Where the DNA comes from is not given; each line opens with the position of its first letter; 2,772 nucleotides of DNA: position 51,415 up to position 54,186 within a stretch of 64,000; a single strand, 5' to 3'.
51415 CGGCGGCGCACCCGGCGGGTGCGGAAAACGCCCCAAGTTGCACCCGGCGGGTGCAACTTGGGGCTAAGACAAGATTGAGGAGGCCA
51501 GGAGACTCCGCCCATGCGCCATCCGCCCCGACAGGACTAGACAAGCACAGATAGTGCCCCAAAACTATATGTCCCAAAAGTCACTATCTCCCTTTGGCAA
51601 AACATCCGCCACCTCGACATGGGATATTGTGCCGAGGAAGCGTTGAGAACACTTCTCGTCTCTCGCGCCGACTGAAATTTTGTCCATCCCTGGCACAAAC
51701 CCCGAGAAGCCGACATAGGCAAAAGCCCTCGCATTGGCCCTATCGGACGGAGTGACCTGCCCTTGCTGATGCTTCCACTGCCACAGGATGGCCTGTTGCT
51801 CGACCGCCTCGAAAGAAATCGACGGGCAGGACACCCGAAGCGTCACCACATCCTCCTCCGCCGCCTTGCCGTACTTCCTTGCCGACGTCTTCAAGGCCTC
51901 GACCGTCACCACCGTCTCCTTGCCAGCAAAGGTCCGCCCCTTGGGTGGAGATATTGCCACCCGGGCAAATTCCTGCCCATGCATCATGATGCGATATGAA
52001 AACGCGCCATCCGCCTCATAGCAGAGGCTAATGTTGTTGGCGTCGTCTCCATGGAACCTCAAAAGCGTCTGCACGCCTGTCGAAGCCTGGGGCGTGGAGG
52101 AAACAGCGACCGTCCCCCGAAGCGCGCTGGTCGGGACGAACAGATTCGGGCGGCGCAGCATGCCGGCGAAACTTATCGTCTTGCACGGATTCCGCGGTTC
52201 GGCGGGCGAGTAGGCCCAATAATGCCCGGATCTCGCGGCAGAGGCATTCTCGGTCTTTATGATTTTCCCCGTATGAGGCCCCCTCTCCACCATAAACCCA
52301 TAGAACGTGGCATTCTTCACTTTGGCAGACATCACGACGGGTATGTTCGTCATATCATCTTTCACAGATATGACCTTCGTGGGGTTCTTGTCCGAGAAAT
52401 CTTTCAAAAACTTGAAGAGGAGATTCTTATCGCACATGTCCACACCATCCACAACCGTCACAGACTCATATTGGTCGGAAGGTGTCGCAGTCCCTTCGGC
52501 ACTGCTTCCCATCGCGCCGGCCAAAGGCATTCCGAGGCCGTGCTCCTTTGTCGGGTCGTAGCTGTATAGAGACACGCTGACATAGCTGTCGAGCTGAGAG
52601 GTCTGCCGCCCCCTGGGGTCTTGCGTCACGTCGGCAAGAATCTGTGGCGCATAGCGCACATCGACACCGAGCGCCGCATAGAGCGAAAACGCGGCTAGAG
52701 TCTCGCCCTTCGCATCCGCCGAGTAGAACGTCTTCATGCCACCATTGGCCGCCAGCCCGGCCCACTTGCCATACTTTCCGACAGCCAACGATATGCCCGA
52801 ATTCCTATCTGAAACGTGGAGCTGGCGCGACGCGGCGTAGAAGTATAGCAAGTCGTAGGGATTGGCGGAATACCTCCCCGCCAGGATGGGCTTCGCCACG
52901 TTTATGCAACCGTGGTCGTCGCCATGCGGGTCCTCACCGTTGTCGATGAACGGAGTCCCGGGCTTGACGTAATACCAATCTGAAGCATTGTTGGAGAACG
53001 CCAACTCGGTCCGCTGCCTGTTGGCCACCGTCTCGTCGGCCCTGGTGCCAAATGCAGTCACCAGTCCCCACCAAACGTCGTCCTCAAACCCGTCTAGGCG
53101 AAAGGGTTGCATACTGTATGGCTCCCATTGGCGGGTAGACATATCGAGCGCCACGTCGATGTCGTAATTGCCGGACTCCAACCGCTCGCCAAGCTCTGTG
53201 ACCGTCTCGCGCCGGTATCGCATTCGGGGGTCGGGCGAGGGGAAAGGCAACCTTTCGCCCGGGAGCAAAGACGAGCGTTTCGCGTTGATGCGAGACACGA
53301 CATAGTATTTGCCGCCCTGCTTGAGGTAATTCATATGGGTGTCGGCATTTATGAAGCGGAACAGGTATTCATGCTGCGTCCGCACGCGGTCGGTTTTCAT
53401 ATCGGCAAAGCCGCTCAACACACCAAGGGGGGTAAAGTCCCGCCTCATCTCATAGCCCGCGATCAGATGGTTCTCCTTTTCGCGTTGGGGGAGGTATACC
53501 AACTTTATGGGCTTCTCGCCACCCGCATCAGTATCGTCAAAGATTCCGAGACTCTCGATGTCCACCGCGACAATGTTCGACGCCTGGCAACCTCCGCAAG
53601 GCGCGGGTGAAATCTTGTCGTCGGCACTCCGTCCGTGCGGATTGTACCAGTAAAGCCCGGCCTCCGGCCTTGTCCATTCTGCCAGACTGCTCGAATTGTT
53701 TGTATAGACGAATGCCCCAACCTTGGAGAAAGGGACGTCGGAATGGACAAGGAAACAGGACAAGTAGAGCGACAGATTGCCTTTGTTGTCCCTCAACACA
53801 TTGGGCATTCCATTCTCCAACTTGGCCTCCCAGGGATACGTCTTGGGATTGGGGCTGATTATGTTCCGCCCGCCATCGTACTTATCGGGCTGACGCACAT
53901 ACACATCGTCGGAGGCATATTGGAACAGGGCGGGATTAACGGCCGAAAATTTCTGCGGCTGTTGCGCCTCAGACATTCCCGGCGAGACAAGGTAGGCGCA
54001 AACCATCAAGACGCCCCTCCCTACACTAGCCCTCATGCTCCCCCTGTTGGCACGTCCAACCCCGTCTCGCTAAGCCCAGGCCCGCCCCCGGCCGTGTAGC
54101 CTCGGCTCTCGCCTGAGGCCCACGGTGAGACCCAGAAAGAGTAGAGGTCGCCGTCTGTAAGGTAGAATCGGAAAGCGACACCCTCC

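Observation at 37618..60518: Tandem SusC/SusD modules whose cargo is only unassigned beta-propeller, LamG and coiled-coil proteins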

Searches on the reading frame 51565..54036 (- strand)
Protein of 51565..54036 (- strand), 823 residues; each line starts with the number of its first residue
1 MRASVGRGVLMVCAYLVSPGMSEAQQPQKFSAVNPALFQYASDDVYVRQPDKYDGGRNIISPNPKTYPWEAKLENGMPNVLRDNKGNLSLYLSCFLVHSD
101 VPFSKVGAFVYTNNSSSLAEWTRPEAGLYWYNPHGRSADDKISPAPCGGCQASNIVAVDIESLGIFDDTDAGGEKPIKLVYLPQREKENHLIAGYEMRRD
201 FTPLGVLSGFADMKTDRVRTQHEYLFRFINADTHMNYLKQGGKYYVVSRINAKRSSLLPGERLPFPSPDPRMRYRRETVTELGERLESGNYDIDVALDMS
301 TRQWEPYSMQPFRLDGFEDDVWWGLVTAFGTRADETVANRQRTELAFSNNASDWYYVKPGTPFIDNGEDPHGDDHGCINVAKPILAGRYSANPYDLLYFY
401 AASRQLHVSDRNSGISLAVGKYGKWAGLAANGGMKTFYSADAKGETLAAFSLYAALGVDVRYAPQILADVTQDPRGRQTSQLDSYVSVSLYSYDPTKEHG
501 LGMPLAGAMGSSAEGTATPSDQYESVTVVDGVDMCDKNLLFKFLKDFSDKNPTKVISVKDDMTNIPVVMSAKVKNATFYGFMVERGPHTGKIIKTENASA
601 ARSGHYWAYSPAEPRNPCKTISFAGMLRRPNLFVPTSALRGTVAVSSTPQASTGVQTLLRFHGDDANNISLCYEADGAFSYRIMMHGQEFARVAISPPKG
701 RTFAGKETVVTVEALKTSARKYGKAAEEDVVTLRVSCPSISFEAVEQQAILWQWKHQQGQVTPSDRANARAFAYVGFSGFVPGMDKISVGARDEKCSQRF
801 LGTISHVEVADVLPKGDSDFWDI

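Call 4: search_protein_families(library=pfam, proteins=[window:51565-54036:-], max_evalue=0.01)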
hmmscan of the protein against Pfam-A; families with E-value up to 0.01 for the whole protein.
window:51565-54036:- (823 aa): 0 families

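Call 6: search_protein_families(library=ncbifam, proteins=[window:51565-54036:-], max_evalue=1)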
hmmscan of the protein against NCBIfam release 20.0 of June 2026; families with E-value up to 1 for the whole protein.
window:51565-54036:- (823 aa): 0 families

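Call 8: search_solved_structures(query=window:51565-54036:-, max_evalue=10)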
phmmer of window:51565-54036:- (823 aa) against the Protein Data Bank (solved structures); distinct sequences matched with E-value up to 10: 1.
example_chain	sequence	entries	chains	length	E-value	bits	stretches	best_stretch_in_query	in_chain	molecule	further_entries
9i05_AD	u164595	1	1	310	1.2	10.1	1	599-641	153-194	Large ribosomal subunit protein mL49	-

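Call 15: find_homologous_proteins(query=window:51565-54036:-, max_evalue=0.00001)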
Query window:51565-54036:- (823 aa): 107 proteins with E <= 0.00001 among 8000 candidates.
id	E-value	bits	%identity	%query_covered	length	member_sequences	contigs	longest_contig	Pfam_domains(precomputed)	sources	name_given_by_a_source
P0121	0.0e+0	1710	90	99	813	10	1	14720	-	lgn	-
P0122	0.0e+0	1161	62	99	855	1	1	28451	-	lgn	-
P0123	0.0e+0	1091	59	97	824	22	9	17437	-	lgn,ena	-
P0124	0.0e+0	1084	59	99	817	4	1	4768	-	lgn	-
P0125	0.0e+0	1056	57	99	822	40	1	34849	-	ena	-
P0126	0.0e+0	1054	56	99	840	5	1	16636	-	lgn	-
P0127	0.0e+0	1039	55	99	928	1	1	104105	PF18962.8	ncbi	-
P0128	0.0e+0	1032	56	99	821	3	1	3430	-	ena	-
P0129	0.0e+0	1025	56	99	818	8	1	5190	-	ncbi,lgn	-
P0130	0.0e+0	1024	56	98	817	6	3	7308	-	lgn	-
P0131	0.0e+0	1020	57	97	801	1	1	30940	-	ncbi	-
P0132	0.0e+0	1014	57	97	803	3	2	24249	-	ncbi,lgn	-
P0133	0.0e+0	1012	56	99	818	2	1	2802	-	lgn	-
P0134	3.8e-297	1006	55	99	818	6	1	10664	-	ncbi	-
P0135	6.8e-297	1005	54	97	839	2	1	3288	-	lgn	-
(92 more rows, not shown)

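Call 18: search_solved_structures(query=A1, max_evalue=10)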
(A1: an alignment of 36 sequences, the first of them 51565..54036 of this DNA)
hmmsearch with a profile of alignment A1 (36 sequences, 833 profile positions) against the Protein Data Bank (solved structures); distinct sequences matched with E-value up to 10: 0.

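Call 29: search_protein_families(library=phrogs, proteins=[window:51565-54036:-], max_evalue=0.1)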
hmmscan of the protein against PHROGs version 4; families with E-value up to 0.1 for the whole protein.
window:51565-54036:- (823 aa): 0 families

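Call 30: predict_structure(alignment_id=A1)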
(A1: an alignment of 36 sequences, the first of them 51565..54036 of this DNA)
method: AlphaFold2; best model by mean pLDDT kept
length: 823 residues; sequences in the alignment: 36
mean_pLDDT: 91.3   pTM: 0.90
mean pLDDT of the five models: 91.3, 90.7, 90.3, 88.5, 87.5
residues with pLDDT >= 90: 668; 70-90: 117; 50-70: 26; < 50: 12
segments of 3 or more residues with pLDDT < 50: 1-4, 17-23
pLDDT, mean of each block of 10 residues (from residue 1): 50 49 69 96 95 93 92 80 94 88 87 94 96 92 92 95 90 89 87 95 96 96 90 83 93 94 93 94 95 93 94 93 96 92 96 94 89 89 94 95 86 93 95 88 76 90 95 93 95 91 95 94 93 91 94 91 93 97 85 92 88 95 92 93 98 96 95 97 96 97 98 96 91 98 96 94 91 93 95 96 97 94 76
secondary structure, 60 per line:
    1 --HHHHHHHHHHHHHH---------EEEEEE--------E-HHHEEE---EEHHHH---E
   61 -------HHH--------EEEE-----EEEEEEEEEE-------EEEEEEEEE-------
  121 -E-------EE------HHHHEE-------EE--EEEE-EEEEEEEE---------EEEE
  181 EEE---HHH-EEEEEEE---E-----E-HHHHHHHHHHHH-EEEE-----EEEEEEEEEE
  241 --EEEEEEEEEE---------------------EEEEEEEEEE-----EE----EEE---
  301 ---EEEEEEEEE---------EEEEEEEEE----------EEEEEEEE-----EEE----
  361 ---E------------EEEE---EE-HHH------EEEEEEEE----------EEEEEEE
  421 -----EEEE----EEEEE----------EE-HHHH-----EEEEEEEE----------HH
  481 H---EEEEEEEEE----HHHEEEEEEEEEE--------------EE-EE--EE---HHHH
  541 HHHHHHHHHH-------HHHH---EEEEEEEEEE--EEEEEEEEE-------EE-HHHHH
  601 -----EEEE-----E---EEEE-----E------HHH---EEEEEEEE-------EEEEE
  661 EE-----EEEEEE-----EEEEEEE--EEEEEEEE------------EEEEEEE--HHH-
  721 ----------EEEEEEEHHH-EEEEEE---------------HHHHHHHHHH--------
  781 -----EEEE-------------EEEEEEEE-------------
elements in order (helices of 4 or more, strands of 3 or more residues): H3-16 E26-31 E45-47 H53-56 E79-82 E88-97 E105-113 H138-141 E155-158 E160-167 E177-183 E191-197 H209-220 E222-225 E231-240 E243-252 E274-283 E295-297 E304-312 E322-330 E341-348 E354-356 E377-380 E396-403 E414-420 E426-429 E434-438 H452-455 E461-468 E485-493 E501-510 H537-550 H558-561 E565-574 E577-585 H596-600 E606-609 E619-622 E641-648 E656-662 E668-673 E679-685 E688-695 E708-714 E731-737 E742-747 H763-772 E786-789 E803-810

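Call 33: fold_search(model_id=the predicted structure, library=pdb)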
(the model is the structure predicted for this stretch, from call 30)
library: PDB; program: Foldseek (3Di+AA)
matches with E <= 10: 734; with E <= 0.001: 133
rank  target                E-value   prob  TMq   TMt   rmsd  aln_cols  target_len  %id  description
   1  1yrz_A                6.1e-10  1.00  0.22  0.32  25.9       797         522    8  Crystal structure of xylan beta-1,4-xylosidase from Bacillus Halodurans C-125 (released 2005-02-22)
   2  6j0t_B                1.0e-09  1.00  0.20  0.29  21.3       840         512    9  The crystal structure of exoinulinase INU1 (released 2020-01-01)
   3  2exh_A                1.4e-09  1.00  0.20  0.29  26.5       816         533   10  Structure of the family43 beta-Xylosidase from geobacillus stearothermophilus (released 2006-04-04)
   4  9he8_B                1.7e-09  1.00  0.22  0.31  27.2       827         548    9  The molecular structure of a beta-1,4-D-xylosidase from the probiotic bacterium Levilactobacillus brevis (released 2025-01-15)
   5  6ife_A                2.4e-09  1.00  0.21  0.30  26.7       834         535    8  A Glycoside Hydrolase Family 43 beta-Xylosidase (released 2019-03-13)
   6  5joz_B                3.7e-09  1.00  0.21  0.32  26.3       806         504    9  Bacteroides ovatus Xyloglucan PUL GH43B (released 2016-08-10)
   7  3kf5_B                6.3e-09  1.00  0.23  0.33  21.1       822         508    9  Structure of invertase from Schwanniomyces occidentalis (released 2010-02-23)
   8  7k1r_A                6.6e-09  1.00  0.19  0.28  23.6       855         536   10  X-ray Structure of an Enterobacter GH43 Beta-Xylosidase: EcXyl43 F507A mutant (released 2021-11-10)
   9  6ife_B                8.2e-09  1.00  0.22  0.31  25.4       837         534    8  A Glycoside Hydrolase Family 43 beta-Xylosidase (released 2019-03-13)
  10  5joz_A                1.1e-08  1.00  0.20  0.30  27.0       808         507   10  Bacteroides ovatus Xyloglucan PUL GH43B (released 2016-08-10)
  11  2exi_A                1.1e-08  1.00  0.21  0.30  26.4       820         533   10  Structure of the family43 beta-Xylosidase D15G mutant from geobacillus stearothermophilus (released 2006-04-04)
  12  9he8_A                1.1e-08  1.00  0.22  0.31  27.0       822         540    8  The molecular structure of a beta-1,4-D-xylosidase from the probiotic bacterium Levilactobacillus brevis (released 2025-01-15)
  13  5zqx_C                1.3e-08  1.00  0.22  0.32  26.8       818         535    8  Crystal structure of beta-xylosidase mutant (E186Q) from Bacillus pumilus (released 2018-05-30)
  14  5zqs_A                1.4e-08  1.00  0.22  0.32  27.2       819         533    8  Crystal structure of beta-xylosidase mutant (E186Q/F503Y) from Bacillus pumilus (released 2018-05-30)
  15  5zqx_B                1.5e-08  1.00  0.21  0.31  26.1       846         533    9  Crystal structure of beta-xylosidase mutant (E186Q) from Bacillus pumilus (released 2018-05-30)
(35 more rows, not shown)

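Call 36: find_related_loci(query=A1, collection=genome_contigs, flank=10000)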
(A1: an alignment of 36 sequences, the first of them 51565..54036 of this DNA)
Query A1 (823 aa) in genome_contigs; peptide patterns used: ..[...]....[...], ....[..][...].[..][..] (x = any residue, [..] = any of these).
52 stretches matched a pattern; 17 encode a relative of the query (tblastn E <= 1e-3); 17 distinct loci.
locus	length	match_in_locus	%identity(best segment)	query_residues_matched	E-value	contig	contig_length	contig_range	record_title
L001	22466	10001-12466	89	1-822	0e+0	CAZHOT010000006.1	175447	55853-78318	MAG TPA_asm: uncultured Marinilabiliaceae bacterium isolate SRP313737_co1_359 genome assembly, contig: NODE_72_length_17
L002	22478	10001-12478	55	3-821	0e+0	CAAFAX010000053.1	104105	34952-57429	MAG TPA_asm: Bacteroidaceae bacterium, isolate HGM04601, WGS project CAAFAX010000000 data, contig: SRS021153_18_k99_4307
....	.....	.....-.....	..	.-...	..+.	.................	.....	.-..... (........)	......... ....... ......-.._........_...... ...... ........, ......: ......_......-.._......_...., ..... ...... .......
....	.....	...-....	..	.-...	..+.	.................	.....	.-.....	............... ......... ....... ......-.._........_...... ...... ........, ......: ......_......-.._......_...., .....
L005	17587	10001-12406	53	26-822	0e+0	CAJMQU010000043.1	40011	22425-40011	TPA_asm: uncultured bacterium isolate ERR1600740-bin.4 genome assembly, contig: NODE_1092_length_40011_cov_9.640880, who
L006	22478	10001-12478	52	9-822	0e+0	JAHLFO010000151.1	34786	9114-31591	MAG: Candidatus Bacteroides intestinipullorum isolate B3-3758 B3M34__C319384_L34786, whole genome shotgun sequence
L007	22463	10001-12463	53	7-821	0e+0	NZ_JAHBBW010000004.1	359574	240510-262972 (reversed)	Bacteroides propionicigenes strain NSJ-90 NSJ-90_ctg004, whole genome shotgun sequence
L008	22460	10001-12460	48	1-822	0e+0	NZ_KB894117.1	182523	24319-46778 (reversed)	Bacteroides gallinarum DSM 18171 = JCM 13658 strain DSM 18171 C233DRAFT_scaffold00003.3, whole genome shotgun sequence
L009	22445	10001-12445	48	9-822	0e+0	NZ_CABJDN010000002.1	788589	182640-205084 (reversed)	Bacteroides intestinalis isolate MGYG-HGUT-00211, whole genome shotgun sequence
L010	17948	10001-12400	46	26-822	0e+0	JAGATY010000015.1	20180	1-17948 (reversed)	MAG: Bacteroides sp. isolate RGIG8771 Water_deer_Colon.Co__c217018, whole genome shotgun sequence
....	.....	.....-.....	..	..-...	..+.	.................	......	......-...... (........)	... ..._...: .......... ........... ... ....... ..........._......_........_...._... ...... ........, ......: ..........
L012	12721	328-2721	46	28-822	0e+0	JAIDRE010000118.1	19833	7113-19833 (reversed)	MAG: Muribaculaceae bacterium isolate SC0360_S7_3 SC0360_S7_3_contig_118, whole genome shotgun sequence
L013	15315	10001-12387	48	29-822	0e+0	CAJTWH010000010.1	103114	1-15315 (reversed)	MAG TPA_asm: uncultured Muribaculaceae bacterium isolate MGBC114452 genome assembly, contig: MGBC114452.10, whole genome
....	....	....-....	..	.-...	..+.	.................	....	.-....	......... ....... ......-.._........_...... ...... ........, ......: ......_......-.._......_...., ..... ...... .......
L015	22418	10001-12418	53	23-822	0e+0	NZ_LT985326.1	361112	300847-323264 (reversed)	Prevotella merdae strain Marseille-P4119, whole genome shotgun sequence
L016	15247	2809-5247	43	10-821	0e+0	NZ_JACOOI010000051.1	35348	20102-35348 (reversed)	Parabacteroides segnis strain BX2 BX2_ctg051, whole genome shotgun sequence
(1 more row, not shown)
